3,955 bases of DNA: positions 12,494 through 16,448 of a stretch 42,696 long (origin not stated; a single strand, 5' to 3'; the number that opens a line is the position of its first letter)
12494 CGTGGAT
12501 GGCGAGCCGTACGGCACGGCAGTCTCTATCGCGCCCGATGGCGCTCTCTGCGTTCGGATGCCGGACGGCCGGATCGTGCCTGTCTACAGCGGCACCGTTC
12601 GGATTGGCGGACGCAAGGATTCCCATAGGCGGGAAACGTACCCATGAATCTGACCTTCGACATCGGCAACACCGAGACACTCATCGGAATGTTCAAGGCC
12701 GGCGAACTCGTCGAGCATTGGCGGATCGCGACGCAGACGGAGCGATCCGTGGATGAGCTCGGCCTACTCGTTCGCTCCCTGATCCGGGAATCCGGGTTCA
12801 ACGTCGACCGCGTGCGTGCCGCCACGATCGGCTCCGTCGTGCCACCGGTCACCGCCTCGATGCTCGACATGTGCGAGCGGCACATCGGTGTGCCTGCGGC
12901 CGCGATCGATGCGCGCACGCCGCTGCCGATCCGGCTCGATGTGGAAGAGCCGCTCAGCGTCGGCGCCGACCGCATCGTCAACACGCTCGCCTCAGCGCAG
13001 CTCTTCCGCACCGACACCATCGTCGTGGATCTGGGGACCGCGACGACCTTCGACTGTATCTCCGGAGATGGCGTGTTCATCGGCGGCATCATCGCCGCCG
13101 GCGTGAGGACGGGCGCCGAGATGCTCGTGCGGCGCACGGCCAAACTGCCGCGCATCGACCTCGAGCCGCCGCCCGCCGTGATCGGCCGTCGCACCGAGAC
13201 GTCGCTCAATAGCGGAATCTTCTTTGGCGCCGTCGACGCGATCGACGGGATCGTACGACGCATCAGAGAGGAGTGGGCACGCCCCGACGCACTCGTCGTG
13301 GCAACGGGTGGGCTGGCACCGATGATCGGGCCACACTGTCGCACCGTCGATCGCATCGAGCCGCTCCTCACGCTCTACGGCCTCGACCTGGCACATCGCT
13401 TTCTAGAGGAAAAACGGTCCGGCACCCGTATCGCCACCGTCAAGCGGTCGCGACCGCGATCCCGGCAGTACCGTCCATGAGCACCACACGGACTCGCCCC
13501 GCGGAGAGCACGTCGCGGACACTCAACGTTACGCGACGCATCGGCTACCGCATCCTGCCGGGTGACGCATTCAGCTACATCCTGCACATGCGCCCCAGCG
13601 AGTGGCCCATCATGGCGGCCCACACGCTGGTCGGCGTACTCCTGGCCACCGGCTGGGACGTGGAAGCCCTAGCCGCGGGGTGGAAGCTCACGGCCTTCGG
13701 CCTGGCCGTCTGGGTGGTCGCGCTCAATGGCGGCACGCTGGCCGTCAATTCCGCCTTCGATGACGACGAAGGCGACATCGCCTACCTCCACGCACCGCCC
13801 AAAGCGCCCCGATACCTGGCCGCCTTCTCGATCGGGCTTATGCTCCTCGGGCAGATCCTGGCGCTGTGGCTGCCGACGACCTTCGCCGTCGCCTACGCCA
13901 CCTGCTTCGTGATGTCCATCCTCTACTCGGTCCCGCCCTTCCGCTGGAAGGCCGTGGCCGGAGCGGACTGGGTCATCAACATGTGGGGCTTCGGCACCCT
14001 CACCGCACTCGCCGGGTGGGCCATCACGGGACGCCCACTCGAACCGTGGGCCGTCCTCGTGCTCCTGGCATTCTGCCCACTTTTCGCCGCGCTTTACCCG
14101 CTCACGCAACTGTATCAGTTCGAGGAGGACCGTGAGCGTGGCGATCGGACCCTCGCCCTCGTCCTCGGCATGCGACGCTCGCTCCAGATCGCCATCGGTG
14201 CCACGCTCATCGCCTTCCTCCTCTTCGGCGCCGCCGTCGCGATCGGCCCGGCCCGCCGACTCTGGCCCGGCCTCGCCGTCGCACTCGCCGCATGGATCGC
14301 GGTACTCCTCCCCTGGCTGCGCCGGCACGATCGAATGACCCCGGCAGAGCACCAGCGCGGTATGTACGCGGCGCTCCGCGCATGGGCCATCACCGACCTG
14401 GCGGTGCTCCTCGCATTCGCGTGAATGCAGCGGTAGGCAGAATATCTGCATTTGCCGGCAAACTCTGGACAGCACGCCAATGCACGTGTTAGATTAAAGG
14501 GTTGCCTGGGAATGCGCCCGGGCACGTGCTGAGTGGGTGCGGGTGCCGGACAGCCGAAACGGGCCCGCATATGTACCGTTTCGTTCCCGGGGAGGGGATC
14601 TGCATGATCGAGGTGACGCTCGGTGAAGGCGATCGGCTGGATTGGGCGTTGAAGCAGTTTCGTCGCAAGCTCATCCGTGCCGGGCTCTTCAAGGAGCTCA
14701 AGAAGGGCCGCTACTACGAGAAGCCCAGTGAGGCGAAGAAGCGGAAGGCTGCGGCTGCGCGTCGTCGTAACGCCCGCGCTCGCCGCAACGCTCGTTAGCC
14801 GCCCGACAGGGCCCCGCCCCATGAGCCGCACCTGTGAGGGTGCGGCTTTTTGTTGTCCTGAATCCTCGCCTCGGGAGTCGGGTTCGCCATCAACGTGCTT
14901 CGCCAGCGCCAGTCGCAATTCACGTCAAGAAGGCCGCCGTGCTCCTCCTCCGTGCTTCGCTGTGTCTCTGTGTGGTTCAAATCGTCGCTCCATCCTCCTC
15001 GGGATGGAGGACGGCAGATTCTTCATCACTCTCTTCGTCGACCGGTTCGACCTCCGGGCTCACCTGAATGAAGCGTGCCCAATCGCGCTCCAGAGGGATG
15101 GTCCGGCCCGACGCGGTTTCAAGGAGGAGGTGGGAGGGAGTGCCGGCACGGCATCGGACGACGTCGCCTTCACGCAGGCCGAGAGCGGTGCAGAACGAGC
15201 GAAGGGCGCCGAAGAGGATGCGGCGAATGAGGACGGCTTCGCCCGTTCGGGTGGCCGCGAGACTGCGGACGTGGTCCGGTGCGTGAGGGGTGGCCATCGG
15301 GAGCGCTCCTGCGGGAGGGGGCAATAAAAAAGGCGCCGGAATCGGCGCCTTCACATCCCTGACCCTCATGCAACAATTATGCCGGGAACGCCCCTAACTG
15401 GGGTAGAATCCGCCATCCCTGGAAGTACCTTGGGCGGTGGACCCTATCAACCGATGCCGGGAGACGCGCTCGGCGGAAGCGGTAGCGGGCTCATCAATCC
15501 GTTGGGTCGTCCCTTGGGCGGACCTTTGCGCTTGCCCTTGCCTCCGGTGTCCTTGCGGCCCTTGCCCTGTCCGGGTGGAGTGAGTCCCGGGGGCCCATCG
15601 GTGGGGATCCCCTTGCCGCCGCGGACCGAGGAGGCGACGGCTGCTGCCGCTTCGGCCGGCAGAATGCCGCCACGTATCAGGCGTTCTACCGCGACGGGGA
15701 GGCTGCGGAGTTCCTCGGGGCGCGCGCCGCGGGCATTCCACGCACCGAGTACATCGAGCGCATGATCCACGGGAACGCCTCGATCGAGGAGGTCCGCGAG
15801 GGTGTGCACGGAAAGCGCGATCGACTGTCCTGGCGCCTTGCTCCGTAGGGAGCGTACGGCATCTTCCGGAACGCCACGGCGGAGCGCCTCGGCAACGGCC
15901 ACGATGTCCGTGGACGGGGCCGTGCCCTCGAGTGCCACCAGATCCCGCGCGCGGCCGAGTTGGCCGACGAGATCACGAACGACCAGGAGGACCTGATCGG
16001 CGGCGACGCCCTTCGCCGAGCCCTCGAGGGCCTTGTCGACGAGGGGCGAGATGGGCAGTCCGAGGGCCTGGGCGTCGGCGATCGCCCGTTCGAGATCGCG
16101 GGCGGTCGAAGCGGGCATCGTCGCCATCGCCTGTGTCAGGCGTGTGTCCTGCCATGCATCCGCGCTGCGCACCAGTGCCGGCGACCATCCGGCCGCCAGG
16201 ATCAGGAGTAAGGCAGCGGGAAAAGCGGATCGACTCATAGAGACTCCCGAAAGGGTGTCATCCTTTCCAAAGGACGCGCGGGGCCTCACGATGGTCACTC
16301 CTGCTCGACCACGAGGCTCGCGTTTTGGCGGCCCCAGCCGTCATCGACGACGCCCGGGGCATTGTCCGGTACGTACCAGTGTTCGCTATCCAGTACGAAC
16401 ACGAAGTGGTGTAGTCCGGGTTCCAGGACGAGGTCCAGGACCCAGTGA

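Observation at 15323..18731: ECF sigma operon whose anti-sigma factor and outer-membrane partner both carry a CBM48/AMPK-beta-like module: candidate new envelope signalling system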

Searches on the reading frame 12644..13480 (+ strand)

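Call 55: search_protein_families(library=pfam, proteins=[window:12644-13480:+], max_evalue=0.001)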
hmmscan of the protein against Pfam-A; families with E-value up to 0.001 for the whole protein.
window:12644-13480:+ (278 aa): 1 family
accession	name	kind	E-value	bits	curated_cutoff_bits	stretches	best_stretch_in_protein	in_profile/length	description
PF03309.20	Pan_kinase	-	2.3e-61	207.7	24.7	1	3-206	2-205/205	Type III pantothenate kinase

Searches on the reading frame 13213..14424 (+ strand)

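Call 55: search_protein_families(library=pfam, proteins=[window:13213-14424:+], max_evalue=0.001)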
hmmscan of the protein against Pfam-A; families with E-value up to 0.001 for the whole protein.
window:13213-14424:+ (403 aa): 1 family
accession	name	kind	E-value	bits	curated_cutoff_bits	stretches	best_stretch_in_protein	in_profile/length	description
PF01040.23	UbiA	-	4.6e-18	65.8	34.2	1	138-384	5-244/250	UbiA prenyltransferase family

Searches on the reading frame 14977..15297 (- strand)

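Call 55: search_protein_families(library=pfam, proteins=[window:14977-15297:-], max_evalue=0.001)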
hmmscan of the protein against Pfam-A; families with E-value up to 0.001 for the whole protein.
window:14977-15297:- (106 aa): 1 family
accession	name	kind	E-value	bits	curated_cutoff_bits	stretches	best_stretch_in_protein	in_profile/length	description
PF04023.20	FeoA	-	3.3e-05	24.3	23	1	12-81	2-74/74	FeoA domain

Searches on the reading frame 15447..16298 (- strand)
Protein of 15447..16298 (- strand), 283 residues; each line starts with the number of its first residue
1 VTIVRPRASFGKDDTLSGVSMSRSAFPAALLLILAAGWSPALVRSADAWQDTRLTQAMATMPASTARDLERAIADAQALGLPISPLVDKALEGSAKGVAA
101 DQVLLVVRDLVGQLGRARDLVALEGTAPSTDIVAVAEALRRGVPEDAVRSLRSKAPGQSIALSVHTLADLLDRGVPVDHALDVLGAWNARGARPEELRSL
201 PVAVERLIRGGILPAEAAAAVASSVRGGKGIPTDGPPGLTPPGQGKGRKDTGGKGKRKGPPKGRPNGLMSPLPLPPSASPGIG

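Call 3: search_protein_families(library=pfam, proteins=[window:15447-16298:-], max_evalue=1)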
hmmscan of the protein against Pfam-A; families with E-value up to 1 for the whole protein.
window:15447-16298:- (283 aa): 0 families

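Call 4: search_protein_families(library=ncbifam, proteins=[window:15447-16298:-], max_evalue=1)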
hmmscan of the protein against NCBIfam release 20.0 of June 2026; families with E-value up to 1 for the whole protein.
window:15447-16298:- (283 aa): 5 families
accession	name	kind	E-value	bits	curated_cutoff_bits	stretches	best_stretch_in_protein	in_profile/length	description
NF003273.0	PRK04260.1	equivalog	0.069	11.7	616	1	100-150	197-247/376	acetylornithine transaminase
NF002797.0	PRK02936.1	equivalog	0.085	11.6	496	1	100-148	199-247/385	acetylornithine transaminase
NF003321.0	PRK04334.1-1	equivalog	0.13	11.9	262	1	66-126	179-238/248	hypothetical protein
NF045634.1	LeuMetRace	equivalog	0.15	10.7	800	1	101-148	237-284/432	leucine/methionine racemase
TIGR00707.1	argD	subfamily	0.18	10.5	410.05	1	100-148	202-250/381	acetylornithine/succinylornithine family transaminase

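Call 23: find_homologous_proteins(query=window:15447-16238:-, max_evalue=0.001)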
Query window:15447-16238:- (263 aa): 36 proteins with E <= 0.001 among 8000 candidates.
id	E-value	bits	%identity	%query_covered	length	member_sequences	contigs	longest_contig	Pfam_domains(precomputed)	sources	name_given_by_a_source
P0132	8.0e-158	542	100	100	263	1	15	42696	-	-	-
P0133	2.2e-68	249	63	73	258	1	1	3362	-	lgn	-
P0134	5.8e-65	238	59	74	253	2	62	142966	-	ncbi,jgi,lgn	jgi:hypothetical protein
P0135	5.3e-63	231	61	74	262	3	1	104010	-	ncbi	ncbi:MAG TPA: hypothetical protein VF212_11705 [Longimicrobiales bacterium]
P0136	9.3e-61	224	62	74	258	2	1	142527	-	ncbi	ncbi:MAG TPA: hypothetical protein VF158_00600 [Longimicrobiales bacterium]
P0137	1.9e-60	223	57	86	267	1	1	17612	-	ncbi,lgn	ncbi:MAG TPA: hypothetical protein VF188_17595 [Longimicrobiales bacterium]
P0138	2.3e-60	223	57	74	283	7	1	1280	-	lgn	-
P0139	1.7e-56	210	58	73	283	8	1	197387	-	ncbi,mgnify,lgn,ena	mgnify:CR=1 FL=1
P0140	1.4e-53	200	61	62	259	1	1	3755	-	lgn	-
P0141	1.9e-53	200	54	88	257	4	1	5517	-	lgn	-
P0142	4.8e-53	199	56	73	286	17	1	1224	-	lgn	-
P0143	2.5e-51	193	54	83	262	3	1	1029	-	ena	-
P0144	1.2e-50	191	54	71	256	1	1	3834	-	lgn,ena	-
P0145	3.1e-50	189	53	86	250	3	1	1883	-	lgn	-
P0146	2.3e-43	167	50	74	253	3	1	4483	-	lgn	-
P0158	5.8e-11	61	36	53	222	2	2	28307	-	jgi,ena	jgi:hypothetical protein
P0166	1.2e-7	50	34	79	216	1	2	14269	-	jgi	jgi:hypothetical protein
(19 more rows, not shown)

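Call 37: predict_structure(alignment_id=A3)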
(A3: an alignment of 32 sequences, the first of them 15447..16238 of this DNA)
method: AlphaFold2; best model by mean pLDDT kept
length: 263 residues; sequences in the alignment: 32
mean_pLDDT: 85.8   pTM: 0.73
mean pLDDT of the five models: 85.8, 84.4, 83.9, 83.5, 83.3
residues with pLDDT >= 90: 175; 70-90: 30; 50-70: 46; < 50: 12
segments of 3 or more residues with pLDDT < 50: 231-235
pLDDT, mean of each block of 10 residues (from residue 1): 70 71 83 97 98 97 98 98 98 97 89 98 98 94 98 98 97 93 96 97 94 65 51 50 54 61 51
secondary structure, 60 per line:
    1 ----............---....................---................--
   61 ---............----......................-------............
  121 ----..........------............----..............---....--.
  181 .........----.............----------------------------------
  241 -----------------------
elements in order: H5-16 H20-39 H43-58 H64-75 H80-101 H109-120 H125-134 H141-152 H157-170 H174-177 H180-189 H194-206

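Call 40: fold_search(model_id=the predicted structure, library=pdb)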
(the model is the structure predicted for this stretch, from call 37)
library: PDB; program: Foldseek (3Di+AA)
matches with E <= 10: 45; with E <= 0.001: 0
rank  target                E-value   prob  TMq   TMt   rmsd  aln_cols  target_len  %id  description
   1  8v2d_J                5.9e-02  1.00  0.36  0.31   6.4       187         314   19  Computational Designed Nanocage O43_129 (released 2024-03-13)
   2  9k82_A                1.5e-01  0.54  0.21  0.26  11.7       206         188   19  Cryo-EM structure of designed zinc-induced filament Fiber-n5-Zn1-HEHE-917 (released 2025-10-29)
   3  5cwc                  1.9e-01  0.63  0.22  0.28  11.3       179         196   16  Crystal structure of de novo designed helical repeat protein DHR5 (released 2015-12-16)
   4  4yxx                  2.5e-01  0.60  0.24  0.28  14.3       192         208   18  Computationally designed left-handed alpha/alpha toroid with 6 repeats (released 2015-12-16)
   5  9k81_A                2.9e-01  0.66  0.22  0.32  11.9       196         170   17  Cryo-EM structure of designed zinc-induced filament Fiber-n7-Zn1-HEHE-74 (released 2025-10-29)
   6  3n6s_A                7.2e-01  0.25  0.23  0.19  13.3       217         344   10  Crystal structure of human mitochondrial mTERF in complex with a 15-mer DNA encompassing the tRNALeu(UUR) binding sequ (released 2010-06-16)
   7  7uni_B                8.7e-01  0.09  0.15  0.16  15.7       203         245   17  De novo designed chlorophyll dimer protein with Zn pheophorbide a methyl ester, SP2-ZnPPaM (released 2023-04-19)
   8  5h7a_L                1.6e+00  0.11  0.16  0.21  17.6       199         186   10  Crystal structure of a repeat protein with four Protein A repeat module (released 2017-06-28)
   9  8vej_B                1.6e+00  0.11  0.16  0.17  17.0       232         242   17  De novo designed cholic acid binder: CHD_buttress (released 2024-07-17)
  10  9dd1_A                2.2e+00  0.18  0.24  0.25  12.5       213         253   15  Designed allosteric facilitated dissociation switch AS1 in complex state THE with methylated lysines (released 2025-08-20)
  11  7odr_y                2.3e+00  0.14  0.21  0.23  12.3       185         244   16  State A of the human mitoribosomal large subunit assembly intermediate (released 2021-06-23)
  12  9dcx                  2.4e+00  0.23  0.28  0.28  11.2       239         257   14  Crystal Structure of designed allosteric facilitated dissociation switch AS1 (released 2025-08-20)
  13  4ae4_B                2.6e+00  0.16  0.18  0.33   8.5       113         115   11  The UBAP1 subunit of ESCRT-I interacts with ubiquitin via a novel SOUBA domain (released 2012-03-21)
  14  3mvb_O                2.6e+00  0.07  0.15  0.13  14.6       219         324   14  Crystal structure of a triple RFY mutant of human MTERF1 bound to the termination sequence (released 2010-06-30)
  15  4ae4_A                2.9e+00  0.20  0.20  0.36   7.4       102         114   11  The UBAP1 subunit of ESCRT-I interacts with ubiquitin via a novel SOUBA domain (released 2012-03-21)
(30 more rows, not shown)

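Call 61: search_protein_representatives(alignment_id=A3)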
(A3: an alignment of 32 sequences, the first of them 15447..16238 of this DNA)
Query: 32 sequences, 252 profile positions. Proteins with E-value up to 0.001 (for the whole library): 2982; up to 1e-10: 1602; up to 1e-30: 289. The best 150 are listed.
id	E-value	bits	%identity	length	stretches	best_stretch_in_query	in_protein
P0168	6.6e-90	317.3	-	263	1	1-251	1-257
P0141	1.3e-80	286.9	-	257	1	1-249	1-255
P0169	3.8e-78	278.8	-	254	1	8-251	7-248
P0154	7.1e-78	277.9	-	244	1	1-251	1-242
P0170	2.2e-75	269.7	-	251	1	2-248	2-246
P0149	2.2e-75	269.7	-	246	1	1-239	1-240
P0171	1.1e-73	264.2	-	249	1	1-245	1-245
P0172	4.6e-72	258.8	-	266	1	9-248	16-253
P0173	6.0e-70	251.9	-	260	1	2-249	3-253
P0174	6.3e-69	248.6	-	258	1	9-250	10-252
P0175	2.5e-68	246.6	-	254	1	8-251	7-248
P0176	5.2e-67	242.3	-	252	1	6-241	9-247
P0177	5.4e-67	242.2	-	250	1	1-248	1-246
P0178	2.2e-64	233.7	-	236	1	14-239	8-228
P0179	6.0e-64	232.2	-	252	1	7-249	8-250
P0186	2.1e-55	204.2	-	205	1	7-203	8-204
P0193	1.6e-48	181.7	-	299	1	26-251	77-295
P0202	5.2e-45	170.2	-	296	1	27-236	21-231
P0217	4.8e-43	163.8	-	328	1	15-241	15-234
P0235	5.9e-40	153.7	-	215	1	11-218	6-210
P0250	2.5e-39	151.6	-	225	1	5-208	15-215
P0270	7.3e-38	146.8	-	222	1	19-232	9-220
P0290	1.3e-36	142.7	-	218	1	12-208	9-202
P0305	5.6e-36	140.6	-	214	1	24-206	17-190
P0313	9.5e-36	139.9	-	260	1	13-236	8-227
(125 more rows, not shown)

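Call 62: list_cluster_members(proteins=[P0313, P0305, P0290, P0270, P0250, P0235, P0217, P0202, P0193, P0186])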
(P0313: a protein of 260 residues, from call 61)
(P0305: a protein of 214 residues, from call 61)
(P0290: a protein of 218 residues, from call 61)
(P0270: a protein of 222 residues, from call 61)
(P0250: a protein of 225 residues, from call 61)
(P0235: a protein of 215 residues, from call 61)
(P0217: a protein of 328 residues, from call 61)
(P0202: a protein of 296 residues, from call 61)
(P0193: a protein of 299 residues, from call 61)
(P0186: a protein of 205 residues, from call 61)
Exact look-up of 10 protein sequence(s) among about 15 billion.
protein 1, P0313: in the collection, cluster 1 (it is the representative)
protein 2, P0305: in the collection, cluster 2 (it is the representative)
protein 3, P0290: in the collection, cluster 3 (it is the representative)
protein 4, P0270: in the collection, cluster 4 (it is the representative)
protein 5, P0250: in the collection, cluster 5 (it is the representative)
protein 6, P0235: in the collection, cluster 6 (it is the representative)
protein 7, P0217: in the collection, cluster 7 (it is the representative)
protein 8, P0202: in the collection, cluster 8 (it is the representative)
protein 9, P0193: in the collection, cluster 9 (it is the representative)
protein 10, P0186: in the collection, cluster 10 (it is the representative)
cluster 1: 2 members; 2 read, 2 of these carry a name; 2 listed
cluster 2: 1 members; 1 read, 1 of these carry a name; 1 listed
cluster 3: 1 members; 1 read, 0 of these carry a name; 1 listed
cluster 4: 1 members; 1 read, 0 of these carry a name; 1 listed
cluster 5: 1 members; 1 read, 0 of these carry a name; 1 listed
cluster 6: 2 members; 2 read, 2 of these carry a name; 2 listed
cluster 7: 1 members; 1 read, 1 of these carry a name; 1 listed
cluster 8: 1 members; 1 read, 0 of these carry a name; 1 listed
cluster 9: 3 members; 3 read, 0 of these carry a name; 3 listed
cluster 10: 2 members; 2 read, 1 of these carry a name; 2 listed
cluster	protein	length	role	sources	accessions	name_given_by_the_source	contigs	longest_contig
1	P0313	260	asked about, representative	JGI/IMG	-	hypothetical protein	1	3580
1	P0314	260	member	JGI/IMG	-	hypothetical protein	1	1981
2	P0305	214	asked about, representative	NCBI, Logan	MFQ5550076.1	MAG: hypothetical protein ACE5FJ_02435 [Gemmatimonadales bacterium]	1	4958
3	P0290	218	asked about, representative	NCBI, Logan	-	-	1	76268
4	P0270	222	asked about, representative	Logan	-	-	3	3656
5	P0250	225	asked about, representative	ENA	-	-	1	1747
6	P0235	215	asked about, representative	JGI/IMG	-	hypothetical protein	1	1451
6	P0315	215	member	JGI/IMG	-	hypothetical protein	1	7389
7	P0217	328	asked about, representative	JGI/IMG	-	hypothetical protein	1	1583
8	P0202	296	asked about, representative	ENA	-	-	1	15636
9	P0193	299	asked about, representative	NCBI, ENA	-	-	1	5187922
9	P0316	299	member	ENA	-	-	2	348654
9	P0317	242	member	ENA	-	-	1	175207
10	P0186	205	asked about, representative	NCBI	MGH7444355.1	MAG: hypothetical protein ACREKM_05740, partial [Longimicrobiales bacterium]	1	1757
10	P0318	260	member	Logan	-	-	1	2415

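Call 68: find_encoding_contigs(protein=P0158, flank=5000, max_places=2)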
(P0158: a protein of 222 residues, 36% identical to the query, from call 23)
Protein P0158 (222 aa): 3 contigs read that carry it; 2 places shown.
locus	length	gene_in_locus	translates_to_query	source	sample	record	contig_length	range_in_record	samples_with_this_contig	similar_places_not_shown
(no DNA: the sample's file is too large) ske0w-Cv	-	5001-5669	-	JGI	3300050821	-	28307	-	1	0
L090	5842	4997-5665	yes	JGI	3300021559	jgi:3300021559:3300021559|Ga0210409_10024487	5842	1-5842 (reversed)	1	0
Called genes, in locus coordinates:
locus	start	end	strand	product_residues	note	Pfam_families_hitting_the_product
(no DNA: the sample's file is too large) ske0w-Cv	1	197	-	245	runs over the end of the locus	?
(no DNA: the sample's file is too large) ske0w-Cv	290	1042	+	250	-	PF01694:Rhomboid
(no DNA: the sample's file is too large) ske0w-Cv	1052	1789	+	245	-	PF01791:DeoC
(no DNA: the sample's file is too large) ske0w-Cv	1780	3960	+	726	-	PF13089:PP_kinase_N, PF02503:PP_kinase, PF17941:PP_kinase_C_1, PF13091:PLDc_2 (faint), PF13090:PP_kinase_C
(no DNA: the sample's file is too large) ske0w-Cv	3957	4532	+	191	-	PF04542:Sigma70_r2, PF08281:Sigma70_r4_2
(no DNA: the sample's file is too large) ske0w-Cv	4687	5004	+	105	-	PF02922:CBM_48, PF16561:AMPK1_CBM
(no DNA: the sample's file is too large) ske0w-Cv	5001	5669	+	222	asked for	-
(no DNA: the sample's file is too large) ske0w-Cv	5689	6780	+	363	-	-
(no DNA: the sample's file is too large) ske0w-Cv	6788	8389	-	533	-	PF02541:Ppx-GppA, PF21447:Ppx-GppA_III, PF01966:HD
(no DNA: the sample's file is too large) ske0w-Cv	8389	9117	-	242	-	PF01895:PhoU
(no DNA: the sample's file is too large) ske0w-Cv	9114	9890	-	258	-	PF02463:SMC_N (weak), PF00005:ABC_tran, PF13304:AAA_21 (weak)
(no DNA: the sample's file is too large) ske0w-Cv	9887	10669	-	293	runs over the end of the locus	PF20703:nSTAND1 (faint), PF00005:ABC_tran, PF02463:SMC_N (faint), PF13304:AAA_21 (weak)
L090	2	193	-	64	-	?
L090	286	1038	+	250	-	PF01694:Rhomboid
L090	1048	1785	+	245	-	PF01791:DeoC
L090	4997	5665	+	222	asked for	-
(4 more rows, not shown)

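Call 69: find_encoding_contigs(protein=P0166, flank=5000, max_places=2)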
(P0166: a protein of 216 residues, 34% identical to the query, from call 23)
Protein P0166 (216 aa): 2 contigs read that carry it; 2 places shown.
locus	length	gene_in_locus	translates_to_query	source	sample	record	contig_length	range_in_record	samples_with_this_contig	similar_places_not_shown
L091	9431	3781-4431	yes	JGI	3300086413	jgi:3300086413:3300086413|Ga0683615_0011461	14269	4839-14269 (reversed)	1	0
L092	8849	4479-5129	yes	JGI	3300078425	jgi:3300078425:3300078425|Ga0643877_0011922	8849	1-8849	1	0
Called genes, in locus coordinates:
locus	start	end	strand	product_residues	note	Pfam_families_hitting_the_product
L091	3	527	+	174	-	PF01791:DeoC (weak)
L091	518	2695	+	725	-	PF13089:PP_kinase_N, PF02503:PP_kinase, PF17941:PP_kinase_C_1, PF13091:PLDc_2 (faint), PF13090:PP_kinase_C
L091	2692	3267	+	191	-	PF04542:Sigma70_r2, PF08281:Sigma70_r4_2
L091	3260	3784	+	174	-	PF02922:CBM_48, PF16561:AMPK1_CBM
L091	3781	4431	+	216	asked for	-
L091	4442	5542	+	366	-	-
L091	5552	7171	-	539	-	PF02541:Ppx-GppA, PF21447:Ppx-GppA_III, PF01966:HD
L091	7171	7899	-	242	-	PF01895:PhoU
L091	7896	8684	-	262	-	PF00005:ABC_tran, PF02463:SMC_N (faint), PF13304:AAA_21 (weak)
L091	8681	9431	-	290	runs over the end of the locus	PF02463:SMC_N (weak), PF00005:ABC_tran, PF13304:AAA_21 (weak)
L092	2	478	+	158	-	?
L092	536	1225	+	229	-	PF01791:DeoC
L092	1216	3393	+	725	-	PF13089:PP_kinase_N, PF02503:PP_kinase, PF17941:PP_kinase_C_1, PF13091:PLDc_2 (faint), PF13090:PP_kinase_C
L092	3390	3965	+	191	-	PF04542:Sigma70_r2, PF08281:Sigma70_r4_2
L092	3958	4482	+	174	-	PF02922:CBM_48, PF16561:AMPK1_CBM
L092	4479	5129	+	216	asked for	-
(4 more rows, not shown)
